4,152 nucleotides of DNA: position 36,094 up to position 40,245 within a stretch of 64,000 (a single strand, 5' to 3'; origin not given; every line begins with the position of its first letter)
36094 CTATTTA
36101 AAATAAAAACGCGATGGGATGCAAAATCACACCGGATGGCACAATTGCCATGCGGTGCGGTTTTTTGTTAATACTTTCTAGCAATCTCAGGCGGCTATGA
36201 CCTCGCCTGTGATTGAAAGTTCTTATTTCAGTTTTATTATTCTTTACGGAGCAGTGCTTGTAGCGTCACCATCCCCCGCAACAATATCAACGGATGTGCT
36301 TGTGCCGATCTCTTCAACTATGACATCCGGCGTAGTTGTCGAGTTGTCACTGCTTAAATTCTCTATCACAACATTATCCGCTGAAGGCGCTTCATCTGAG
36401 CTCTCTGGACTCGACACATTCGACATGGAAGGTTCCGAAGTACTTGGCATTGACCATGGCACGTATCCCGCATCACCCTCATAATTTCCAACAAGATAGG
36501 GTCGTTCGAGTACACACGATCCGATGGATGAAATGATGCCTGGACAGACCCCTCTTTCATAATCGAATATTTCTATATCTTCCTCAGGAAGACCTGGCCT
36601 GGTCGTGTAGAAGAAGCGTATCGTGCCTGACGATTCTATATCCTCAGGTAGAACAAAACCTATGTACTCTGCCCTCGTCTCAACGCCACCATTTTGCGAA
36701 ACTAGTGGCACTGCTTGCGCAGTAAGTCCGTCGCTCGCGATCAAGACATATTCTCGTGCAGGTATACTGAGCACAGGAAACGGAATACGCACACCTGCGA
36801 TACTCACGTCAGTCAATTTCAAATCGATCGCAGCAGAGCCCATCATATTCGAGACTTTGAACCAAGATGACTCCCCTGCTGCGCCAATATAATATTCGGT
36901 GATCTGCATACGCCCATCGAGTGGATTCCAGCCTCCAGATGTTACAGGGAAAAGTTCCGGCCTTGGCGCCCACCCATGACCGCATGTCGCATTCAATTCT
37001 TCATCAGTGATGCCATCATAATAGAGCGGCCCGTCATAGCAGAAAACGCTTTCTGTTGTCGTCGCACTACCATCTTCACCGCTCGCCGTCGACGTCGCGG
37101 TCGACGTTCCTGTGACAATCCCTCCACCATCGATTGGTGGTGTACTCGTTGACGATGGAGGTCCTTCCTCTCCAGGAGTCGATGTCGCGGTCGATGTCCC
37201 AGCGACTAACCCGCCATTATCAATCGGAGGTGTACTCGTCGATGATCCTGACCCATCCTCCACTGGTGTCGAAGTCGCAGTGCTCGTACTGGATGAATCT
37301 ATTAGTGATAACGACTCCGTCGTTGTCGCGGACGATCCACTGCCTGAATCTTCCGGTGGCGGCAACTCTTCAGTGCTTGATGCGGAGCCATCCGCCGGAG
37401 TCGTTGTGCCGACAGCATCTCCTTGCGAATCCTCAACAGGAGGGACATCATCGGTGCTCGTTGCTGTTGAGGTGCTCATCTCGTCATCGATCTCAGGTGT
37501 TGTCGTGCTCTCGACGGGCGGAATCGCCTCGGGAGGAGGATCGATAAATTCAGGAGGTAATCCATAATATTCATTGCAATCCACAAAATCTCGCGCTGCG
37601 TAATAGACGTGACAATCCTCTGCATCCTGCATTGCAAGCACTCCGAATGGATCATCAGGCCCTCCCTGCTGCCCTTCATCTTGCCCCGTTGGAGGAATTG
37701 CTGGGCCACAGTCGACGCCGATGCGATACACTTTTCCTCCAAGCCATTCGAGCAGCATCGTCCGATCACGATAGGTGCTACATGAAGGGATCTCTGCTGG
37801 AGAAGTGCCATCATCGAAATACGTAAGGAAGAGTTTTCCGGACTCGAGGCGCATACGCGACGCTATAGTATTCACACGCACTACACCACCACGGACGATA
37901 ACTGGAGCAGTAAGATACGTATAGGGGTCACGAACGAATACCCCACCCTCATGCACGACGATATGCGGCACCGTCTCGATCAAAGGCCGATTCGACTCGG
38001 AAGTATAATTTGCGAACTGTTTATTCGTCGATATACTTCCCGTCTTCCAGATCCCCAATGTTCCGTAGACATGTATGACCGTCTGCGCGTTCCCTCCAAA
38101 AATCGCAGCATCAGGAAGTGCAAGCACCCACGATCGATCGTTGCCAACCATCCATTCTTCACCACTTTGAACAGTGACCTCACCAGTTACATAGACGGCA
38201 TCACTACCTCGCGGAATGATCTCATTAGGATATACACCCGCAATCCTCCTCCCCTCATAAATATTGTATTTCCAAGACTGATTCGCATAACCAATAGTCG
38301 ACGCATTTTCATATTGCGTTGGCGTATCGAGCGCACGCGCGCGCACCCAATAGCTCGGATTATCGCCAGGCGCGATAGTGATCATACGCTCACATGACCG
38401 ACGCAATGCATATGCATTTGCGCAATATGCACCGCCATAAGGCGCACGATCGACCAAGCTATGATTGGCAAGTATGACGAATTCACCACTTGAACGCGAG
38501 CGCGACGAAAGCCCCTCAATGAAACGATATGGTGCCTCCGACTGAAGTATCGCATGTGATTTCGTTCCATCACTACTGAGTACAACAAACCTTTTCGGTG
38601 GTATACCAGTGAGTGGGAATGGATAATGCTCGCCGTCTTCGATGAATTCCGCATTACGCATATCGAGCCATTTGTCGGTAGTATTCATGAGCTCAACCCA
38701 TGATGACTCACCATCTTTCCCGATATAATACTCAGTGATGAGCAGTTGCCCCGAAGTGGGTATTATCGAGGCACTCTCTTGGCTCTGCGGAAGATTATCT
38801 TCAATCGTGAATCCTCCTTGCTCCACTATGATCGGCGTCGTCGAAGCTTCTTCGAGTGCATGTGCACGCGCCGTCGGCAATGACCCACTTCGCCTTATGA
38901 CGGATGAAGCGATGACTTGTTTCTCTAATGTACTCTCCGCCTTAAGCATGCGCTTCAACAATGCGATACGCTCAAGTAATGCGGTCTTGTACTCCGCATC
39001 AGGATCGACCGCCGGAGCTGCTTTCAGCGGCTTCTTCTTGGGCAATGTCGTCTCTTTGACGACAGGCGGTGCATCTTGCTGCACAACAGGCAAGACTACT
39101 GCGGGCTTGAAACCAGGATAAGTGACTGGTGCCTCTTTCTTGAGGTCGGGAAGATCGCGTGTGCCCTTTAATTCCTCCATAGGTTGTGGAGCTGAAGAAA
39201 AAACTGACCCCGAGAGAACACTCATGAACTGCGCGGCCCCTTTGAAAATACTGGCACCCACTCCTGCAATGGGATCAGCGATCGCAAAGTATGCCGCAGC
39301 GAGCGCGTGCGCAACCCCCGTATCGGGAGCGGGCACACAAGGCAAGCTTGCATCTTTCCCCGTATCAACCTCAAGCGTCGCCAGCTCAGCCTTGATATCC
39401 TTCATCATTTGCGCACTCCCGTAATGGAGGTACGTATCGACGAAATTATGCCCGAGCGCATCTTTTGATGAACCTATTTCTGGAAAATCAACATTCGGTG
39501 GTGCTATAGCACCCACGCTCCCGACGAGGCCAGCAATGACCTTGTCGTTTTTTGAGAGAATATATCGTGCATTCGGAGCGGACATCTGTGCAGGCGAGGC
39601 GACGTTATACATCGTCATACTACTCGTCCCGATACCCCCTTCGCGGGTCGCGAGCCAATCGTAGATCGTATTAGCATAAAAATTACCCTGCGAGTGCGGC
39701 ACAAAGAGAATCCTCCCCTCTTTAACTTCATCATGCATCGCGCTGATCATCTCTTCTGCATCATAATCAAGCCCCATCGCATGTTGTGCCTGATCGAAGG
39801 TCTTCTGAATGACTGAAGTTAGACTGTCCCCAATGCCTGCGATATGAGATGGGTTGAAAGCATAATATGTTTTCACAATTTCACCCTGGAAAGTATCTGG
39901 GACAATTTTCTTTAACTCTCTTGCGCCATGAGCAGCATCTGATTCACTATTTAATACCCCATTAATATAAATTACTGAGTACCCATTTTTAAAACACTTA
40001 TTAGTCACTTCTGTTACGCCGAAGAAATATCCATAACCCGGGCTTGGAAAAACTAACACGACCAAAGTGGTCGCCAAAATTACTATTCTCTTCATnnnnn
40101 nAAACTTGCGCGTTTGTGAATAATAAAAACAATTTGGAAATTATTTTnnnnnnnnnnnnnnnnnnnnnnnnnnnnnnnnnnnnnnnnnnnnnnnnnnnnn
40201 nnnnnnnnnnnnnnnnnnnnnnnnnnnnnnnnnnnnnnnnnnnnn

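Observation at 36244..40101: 1285-aa secreted giant combining a lipase-like domain, two lamin-tail domains and S/T/G-rich tandem repeats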

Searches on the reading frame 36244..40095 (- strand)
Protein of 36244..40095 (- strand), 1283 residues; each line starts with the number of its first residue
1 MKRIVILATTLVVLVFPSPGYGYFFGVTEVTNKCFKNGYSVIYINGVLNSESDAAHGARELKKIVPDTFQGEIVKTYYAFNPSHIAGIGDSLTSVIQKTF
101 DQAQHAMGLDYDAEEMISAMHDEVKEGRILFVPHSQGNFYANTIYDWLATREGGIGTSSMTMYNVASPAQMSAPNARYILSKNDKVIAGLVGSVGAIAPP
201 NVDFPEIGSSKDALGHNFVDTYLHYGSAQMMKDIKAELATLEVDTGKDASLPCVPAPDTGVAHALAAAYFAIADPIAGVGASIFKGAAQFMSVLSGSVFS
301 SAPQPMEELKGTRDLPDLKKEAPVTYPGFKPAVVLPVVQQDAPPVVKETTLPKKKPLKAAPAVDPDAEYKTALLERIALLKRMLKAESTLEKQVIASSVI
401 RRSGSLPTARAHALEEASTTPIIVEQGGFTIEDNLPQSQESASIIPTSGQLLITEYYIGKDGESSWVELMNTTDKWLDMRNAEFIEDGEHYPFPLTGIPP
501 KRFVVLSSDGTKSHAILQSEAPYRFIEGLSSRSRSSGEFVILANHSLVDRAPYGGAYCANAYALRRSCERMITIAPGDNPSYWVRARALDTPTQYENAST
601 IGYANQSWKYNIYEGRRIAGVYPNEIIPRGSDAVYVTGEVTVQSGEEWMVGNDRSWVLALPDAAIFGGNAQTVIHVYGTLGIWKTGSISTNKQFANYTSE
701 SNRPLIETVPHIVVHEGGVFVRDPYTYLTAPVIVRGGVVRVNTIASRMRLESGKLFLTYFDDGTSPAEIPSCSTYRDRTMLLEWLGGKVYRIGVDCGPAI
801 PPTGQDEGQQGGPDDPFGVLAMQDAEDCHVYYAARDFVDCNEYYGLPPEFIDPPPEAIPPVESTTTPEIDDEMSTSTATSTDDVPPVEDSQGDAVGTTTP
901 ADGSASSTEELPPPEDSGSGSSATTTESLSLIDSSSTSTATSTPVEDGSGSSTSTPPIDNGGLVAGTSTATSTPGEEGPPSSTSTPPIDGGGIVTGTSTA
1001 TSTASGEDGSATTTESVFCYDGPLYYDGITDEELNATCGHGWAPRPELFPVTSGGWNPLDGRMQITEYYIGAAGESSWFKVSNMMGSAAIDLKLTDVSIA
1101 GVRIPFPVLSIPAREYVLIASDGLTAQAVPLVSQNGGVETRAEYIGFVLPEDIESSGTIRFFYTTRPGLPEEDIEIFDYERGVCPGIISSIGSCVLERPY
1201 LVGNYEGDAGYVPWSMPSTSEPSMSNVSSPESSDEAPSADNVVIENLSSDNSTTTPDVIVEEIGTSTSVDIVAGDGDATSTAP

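Call 5: search_protein_families(library=pfam, proteins=[window:36244-40095:-], max_evalue=1)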
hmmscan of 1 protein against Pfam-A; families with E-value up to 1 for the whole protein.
window:36244-40095:- (1283 aa): 1 family
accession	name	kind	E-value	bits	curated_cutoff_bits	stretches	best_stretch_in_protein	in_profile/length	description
PF00932.25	LTD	-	6.2e-08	33.4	34.3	1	447-542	4-94/109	Lamin Tail Domain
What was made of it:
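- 38416..38760 (-): LTD-like domain 1, residues 446-560. Pfam LTD match at E=6.2e-8, 33.4 bits, with GA 34.3 (call 5).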

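Call 6: search_protein_families(library=ncbifam, proteins=[window:36244-40095:-], max_evalue=1)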
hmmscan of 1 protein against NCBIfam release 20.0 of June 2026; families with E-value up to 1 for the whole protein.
window:36244-40095:- (1283 aa): 0 families

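Call 12: find_homologous_proteins(query=window:36244-40095:-)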
Query window:36244-40095:- (1283 aa): 9 proteins with E <= 0.001 among 8000 candidates.
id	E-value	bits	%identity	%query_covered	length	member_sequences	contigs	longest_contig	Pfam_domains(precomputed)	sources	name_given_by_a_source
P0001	0.0e+0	2909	100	100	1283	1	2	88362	PF00932.26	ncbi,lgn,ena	-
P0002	1.9e-194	667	34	94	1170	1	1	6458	-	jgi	jgi:hypothetical protein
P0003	2.8e-101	358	44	20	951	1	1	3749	-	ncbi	-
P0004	7.4e-92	327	35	45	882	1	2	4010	-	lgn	-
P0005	4.2e-45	172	40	19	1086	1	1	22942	PF13229.13,PF00932.26,PF28492.1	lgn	-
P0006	9.5e-40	154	33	25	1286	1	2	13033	PF13229.13,PF00932.26,PF28492.1,PF05048.20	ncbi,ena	-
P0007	2.3e-39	153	38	19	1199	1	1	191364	PF16403.12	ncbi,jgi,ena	ncbi:MAG: immunoglobulin-like domain-containing protein [Candidatus Paceibacterota bacterium]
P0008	1.4e-35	141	33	22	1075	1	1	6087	PF16410.11,PF00932.26,PF16403.12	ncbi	-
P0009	2.6e-24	103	33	18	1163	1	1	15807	PF13229.13,PF00932.26,PF28492.1,PF05048.20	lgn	-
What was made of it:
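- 36244..40095 (-): The giant gene, 1283 aa from the ATG plus the stop codon. The GTG at 40101 merely opens the mechanical ORF. It is identical to public protein P0001 (call 12).
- Checked: The likely start is the ATG at 40095, giving 1283 aa, identical to the public protein P0001 (call 12).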

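Call 32: search_protein_families(library=pfam, proteins=[P0002], max_evalue=0.001)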
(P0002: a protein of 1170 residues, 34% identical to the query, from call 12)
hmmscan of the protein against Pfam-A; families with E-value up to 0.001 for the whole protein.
P0002 (1170 aa): 0 families

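Call 41: find_encoding_contigs(protein=P0001, flank=3000, max_places=3)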
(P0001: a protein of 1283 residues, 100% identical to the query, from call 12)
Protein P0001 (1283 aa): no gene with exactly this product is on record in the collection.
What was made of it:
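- Tried and rejected: An exact look-up of P0001's contig failed (call 41).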

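Call 42: list_cluster_members(proteins=[P0001, P0002, P0003, P0004])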
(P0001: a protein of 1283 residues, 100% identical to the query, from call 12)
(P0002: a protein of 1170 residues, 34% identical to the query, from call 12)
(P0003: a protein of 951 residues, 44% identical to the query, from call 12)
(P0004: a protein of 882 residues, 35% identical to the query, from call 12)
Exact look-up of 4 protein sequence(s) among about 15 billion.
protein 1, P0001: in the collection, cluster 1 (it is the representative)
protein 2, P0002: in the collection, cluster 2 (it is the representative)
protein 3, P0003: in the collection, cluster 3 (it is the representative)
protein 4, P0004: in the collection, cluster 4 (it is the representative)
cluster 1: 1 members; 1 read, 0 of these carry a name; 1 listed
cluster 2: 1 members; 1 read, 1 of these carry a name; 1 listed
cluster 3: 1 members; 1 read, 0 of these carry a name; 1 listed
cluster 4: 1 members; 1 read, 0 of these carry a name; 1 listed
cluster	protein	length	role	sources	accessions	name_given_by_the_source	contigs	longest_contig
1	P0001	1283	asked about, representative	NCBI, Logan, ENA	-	-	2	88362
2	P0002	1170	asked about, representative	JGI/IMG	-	hypothetical protein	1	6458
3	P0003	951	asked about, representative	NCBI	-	-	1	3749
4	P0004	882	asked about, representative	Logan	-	-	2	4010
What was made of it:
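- Tried and rejected: Cluster look-up gave no names (call 42).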

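Call 76: search_solved_structures(query=window:36244-40095:-, max_evalue=1)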
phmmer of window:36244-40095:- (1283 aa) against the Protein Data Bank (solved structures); distinct sequences matched with E-value up to 1: 0.

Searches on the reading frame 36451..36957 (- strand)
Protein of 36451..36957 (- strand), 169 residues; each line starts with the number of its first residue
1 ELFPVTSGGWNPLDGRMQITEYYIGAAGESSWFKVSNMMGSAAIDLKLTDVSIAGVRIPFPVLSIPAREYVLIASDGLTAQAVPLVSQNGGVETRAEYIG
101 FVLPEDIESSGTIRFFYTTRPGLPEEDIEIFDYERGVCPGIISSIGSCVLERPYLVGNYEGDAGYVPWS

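Call 28: search_protein_families(library=pfam, proteins=[window:36451-36957:-], max_evalue=10)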
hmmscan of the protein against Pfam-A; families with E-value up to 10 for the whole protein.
seq(169 aa): 0 families
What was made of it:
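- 36508..36924 (-): LTD-like domain 2, residues 1058-1196. It has no direct Pfam hit (call 28).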

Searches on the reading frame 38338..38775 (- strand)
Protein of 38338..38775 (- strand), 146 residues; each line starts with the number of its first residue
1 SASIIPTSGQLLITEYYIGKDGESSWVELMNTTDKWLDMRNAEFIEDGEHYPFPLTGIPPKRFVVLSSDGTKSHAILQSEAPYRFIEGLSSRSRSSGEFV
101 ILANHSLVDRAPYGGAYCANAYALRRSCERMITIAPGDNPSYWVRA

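Call 28: search_protein_families(library=pfam, proteins=[window:38338-38775:-], max_evalue=10)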
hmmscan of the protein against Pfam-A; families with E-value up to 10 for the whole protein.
seq(146 aa): 1 family
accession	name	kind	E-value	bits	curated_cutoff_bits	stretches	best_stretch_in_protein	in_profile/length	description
PF00932.25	LTD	-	6.6e-07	30.1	34.3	1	7-111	4-105/109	Lamin Tail Domain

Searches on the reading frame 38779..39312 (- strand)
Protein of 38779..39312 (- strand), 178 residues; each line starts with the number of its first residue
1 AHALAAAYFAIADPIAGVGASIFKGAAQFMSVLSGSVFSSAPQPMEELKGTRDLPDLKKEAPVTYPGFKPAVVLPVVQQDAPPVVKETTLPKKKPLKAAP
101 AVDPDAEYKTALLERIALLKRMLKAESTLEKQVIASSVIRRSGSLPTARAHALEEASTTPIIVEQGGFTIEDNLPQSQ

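Call 28: search_protein_families(library=pfam, proteins=[window:38779-39312:-], max_evalue=10)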
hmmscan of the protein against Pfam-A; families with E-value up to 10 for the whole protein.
seq(178 aa): 0 families
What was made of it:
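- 38761..39195 (-): A/P/L/E/K-rich linker, residues 301-445. No family hit (call 28).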
